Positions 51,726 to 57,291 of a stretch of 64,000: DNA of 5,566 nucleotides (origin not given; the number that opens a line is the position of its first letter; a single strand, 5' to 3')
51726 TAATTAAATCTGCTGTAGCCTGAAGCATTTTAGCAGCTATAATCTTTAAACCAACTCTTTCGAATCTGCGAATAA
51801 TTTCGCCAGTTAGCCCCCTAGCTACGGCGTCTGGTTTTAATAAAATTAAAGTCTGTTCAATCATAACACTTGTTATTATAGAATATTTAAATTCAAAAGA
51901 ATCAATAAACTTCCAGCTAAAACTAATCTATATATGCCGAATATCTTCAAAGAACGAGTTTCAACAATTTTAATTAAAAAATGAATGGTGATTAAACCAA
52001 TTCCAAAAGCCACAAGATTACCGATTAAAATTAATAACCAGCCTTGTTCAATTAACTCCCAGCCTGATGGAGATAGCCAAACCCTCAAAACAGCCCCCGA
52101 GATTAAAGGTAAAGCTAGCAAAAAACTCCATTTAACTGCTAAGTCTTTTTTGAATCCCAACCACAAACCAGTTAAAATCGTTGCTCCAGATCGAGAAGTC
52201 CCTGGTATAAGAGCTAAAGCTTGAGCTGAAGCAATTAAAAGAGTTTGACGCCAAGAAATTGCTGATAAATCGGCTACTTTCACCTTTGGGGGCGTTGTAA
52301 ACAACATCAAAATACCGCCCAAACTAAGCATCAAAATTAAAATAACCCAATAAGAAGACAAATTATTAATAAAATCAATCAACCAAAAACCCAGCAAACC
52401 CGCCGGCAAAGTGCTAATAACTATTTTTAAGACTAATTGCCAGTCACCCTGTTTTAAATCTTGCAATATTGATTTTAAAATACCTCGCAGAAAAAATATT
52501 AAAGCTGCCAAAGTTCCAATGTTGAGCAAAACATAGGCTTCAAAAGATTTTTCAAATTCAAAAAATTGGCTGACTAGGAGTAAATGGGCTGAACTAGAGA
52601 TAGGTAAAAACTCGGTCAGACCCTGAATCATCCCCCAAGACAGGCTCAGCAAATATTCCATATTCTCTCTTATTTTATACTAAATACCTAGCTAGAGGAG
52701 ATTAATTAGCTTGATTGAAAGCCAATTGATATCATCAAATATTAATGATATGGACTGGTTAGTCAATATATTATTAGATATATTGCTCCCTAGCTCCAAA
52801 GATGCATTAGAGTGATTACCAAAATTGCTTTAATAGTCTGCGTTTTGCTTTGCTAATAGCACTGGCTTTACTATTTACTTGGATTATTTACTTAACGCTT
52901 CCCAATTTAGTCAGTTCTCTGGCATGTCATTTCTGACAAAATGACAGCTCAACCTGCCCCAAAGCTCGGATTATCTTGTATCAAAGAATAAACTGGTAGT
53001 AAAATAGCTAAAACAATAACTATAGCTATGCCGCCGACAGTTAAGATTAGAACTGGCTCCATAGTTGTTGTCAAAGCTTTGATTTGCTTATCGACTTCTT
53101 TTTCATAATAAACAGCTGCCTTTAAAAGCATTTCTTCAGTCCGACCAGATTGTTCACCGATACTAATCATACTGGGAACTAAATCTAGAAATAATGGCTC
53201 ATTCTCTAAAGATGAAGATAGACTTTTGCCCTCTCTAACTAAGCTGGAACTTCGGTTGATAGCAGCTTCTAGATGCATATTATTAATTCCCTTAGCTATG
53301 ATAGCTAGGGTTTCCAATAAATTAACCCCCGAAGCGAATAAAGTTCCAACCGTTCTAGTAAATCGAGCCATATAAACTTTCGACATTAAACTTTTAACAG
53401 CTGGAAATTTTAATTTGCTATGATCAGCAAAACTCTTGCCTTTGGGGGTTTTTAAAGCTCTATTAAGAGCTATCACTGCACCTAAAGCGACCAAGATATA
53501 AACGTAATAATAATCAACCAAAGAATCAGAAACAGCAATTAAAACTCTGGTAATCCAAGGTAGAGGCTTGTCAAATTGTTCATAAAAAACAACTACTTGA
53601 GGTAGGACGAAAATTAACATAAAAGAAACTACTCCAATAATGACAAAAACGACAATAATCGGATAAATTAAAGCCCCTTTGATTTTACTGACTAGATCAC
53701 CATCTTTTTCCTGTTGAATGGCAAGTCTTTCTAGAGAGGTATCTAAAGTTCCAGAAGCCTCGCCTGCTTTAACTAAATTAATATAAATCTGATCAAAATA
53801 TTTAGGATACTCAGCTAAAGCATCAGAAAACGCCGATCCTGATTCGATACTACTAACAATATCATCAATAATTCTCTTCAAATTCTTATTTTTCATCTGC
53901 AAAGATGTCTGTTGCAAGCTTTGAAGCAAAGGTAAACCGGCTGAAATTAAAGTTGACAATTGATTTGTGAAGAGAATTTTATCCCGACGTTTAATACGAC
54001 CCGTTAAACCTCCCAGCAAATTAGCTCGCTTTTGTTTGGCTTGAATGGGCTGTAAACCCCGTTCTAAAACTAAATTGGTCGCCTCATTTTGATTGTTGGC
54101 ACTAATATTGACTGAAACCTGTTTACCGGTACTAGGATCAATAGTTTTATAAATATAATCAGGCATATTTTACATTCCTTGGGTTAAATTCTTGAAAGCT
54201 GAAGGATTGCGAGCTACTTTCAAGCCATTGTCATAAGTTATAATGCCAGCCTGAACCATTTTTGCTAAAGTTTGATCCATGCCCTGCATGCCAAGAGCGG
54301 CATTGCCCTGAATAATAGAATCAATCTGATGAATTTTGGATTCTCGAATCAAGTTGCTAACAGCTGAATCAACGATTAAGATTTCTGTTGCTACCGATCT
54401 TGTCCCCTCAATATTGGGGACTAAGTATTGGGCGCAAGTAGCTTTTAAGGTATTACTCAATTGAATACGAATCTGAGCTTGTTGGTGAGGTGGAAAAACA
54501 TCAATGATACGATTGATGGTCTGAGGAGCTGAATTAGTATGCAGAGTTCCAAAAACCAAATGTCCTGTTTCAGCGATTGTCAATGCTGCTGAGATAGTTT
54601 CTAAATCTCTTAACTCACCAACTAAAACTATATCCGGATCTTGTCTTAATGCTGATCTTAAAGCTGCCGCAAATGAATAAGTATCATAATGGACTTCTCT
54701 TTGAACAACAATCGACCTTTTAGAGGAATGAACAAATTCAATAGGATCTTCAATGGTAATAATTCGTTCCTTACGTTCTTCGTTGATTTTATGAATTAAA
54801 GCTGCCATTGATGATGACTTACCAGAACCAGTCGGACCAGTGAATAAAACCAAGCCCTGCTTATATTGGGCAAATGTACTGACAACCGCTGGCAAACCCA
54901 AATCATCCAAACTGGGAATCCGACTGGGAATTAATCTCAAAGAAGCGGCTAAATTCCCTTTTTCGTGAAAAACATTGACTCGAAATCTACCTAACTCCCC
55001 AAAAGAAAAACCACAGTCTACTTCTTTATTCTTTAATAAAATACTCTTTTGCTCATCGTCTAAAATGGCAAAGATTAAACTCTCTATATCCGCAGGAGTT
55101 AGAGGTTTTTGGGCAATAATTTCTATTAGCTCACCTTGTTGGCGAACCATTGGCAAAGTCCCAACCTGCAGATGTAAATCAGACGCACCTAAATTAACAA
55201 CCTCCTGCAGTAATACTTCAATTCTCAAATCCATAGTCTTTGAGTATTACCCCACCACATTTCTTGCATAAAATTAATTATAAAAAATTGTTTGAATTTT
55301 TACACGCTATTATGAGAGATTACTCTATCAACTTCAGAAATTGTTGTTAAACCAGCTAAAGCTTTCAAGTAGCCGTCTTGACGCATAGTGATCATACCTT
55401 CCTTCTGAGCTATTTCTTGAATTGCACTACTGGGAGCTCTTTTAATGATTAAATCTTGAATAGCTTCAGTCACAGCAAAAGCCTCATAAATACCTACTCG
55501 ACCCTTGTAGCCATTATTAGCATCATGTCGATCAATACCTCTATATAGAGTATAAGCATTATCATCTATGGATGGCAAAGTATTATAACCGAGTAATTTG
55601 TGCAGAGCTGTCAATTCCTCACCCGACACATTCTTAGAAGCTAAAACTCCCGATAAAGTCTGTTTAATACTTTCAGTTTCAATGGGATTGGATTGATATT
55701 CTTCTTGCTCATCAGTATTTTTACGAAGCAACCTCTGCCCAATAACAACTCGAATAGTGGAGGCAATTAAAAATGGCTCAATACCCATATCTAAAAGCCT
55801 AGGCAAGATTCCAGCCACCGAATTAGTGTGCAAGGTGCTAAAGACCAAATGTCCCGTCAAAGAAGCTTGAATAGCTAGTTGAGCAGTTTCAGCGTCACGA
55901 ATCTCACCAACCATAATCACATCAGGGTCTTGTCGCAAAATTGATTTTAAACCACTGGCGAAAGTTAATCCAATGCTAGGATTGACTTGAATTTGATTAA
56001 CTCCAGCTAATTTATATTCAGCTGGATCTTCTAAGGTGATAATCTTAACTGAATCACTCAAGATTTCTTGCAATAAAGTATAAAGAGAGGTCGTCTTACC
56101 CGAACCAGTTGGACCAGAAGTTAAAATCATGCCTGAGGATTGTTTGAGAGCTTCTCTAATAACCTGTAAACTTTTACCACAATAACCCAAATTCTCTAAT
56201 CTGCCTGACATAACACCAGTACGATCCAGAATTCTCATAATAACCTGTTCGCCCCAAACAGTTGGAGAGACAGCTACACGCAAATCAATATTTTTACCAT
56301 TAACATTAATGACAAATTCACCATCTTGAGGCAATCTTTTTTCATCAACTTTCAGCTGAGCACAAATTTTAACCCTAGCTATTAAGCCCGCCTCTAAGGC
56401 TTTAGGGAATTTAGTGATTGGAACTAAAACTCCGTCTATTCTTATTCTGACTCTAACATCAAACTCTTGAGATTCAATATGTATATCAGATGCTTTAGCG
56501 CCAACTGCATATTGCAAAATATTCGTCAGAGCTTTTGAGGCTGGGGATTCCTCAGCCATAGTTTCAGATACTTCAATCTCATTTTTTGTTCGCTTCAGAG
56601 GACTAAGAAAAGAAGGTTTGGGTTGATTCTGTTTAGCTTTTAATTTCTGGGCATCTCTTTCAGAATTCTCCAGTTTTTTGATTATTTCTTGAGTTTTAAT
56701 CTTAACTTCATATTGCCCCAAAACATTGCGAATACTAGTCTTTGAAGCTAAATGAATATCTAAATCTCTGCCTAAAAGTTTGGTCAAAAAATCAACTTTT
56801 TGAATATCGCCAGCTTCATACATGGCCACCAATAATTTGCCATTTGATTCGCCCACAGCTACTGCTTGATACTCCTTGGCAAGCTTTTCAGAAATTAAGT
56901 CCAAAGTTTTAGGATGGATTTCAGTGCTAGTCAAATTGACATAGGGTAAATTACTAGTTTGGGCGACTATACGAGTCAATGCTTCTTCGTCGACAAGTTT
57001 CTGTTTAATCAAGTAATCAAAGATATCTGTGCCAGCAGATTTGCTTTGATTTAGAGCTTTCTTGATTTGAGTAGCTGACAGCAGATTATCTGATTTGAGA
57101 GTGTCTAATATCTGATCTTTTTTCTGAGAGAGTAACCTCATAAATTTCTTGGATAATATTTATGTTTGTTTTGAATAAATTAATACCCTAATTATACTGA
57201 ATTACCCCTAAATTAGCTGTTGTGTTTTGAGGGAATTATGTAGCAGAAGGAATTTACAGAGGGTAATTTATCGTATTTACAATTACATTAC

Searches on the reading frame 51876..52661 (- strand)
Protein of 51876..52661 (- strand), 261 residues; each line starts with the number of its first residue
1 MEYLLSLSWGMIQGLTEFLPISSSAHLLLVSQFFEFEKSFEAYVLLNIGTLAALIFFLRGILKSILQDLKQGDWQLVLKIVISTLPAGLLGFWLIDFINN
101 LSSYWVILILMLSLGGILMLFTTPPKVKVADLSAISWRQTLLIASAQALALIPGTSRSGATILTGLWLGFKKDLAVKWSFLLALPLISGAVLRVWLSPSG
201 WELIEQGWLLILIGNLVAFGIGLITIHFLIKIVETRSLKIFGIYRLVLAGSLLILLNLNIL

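Call 33: search_protein_families(library=pfam, proteins=[window:51876-52661:-], max_evalue=0.001)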
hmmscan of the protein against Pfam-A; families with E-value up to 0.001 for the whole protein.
window:51876-52661:- (261 aa): 1 family
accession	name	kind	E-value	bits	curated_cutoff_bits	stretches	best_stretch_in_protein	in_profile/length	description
PF02673.24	BacA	-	1.7e-60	205.4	33.4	1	9-249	4-255/257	Bacitracin resistance protein BacA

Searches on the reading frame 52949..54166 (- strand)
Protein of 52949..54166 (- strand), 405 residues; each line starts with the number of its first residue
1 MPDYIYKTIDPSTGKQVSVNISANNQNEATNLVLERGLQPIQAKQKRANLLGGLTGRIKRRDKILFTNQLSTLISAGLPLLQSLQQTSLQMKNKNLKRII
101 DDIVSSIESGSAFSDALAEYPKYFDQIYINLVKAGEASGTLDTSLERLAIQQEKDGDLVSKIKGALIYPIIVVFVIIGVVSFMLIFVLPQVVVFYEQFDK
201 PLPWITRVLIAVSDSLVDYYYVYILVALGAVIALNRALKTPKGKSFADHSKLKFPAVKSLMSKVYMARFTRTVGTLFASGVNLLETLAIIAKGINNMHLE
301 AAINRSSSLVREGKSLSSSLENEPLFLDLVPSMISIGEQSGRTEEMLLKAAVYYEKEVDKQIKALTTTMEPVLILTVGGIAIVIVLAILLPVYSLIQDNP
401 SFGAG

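Call 33: search_protein_families(library=pfam, proteins=[window:52949-54166:-], max_evalue=0.001)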
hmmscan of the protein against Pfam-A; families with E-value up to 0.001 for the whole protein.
window:52949-54166:- (405 aa): 1 family
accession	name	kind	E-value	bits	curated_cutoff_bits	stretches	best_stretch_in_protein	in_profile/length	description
PF00482.28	T2SSF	-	5.8e-61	204.4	25.2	2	66-189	1-125/125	Type II secretion system (T2SS), protein F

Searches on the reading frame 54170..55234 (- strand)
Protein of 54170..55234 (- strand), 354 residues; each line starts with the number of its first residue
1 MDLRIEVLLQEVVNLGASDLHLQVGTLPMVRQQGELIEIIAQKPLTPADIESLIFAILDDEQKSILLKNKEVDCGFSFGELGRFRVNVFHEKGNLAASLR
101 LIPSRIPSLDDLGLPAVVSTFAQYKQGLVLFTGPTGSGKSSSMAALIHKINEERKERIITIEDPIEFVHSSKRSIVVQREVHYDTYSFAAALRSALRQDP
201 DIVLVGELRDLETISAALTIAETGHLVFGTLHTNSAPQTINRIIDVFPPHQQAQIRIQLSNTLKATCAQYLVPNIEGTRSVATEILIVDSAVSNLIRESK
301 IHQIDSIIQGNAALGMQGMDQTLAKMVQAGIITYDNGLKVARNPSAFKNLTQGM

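Call 33: search_protein_families(library=pfam, proteins=[window:54170-55234:-], max_evalue=0.001)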
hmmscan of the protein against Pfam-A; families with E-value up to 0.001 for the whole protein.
window:54170-55234:- (354 aa): 3 families
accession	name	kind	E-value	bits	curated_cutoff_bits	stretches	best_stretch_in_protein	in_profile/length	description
PF00437.27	T2SSE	-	5.5e-44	150.7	24.9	1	108-275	120-281/370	Type II/IV secretion system protein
PF13401.12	AAA_22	-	0.00038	21.2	27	1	125-197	4-59/130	AAA domain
PF04851.21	ResIII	-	0.00081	19.8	22.5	0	124-262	21-161/164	Type III restriction enzyme, res subunit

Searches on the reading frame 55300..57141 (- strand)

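Call 34: search_protein_families(library=pfam, proteins=[window:55300-57141:-], max_evalue=0.001)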
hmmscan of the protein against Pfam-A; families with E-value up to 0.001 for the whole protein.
window:55300-57141:- (613 aa): 4 families
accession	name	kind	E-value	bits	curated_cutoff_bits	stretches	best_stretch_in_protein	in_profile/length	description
PF00437.27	T2SSE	-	1.2e-115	386.6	24.9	1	196-606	3-370/370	Type II/IV secretion system protein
PF05157.20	MshEN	-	3.9e-14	52.8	23.1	1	64-145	2-84/90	MshEN domain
PF20720.3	nSTAND3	-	0.00024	21.3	27.2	1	326-377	8-58/155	Novel STAND NTPase 3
PF13173.12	AAA_14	-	0.00035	21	27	0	338-444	4-101/129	AAA domain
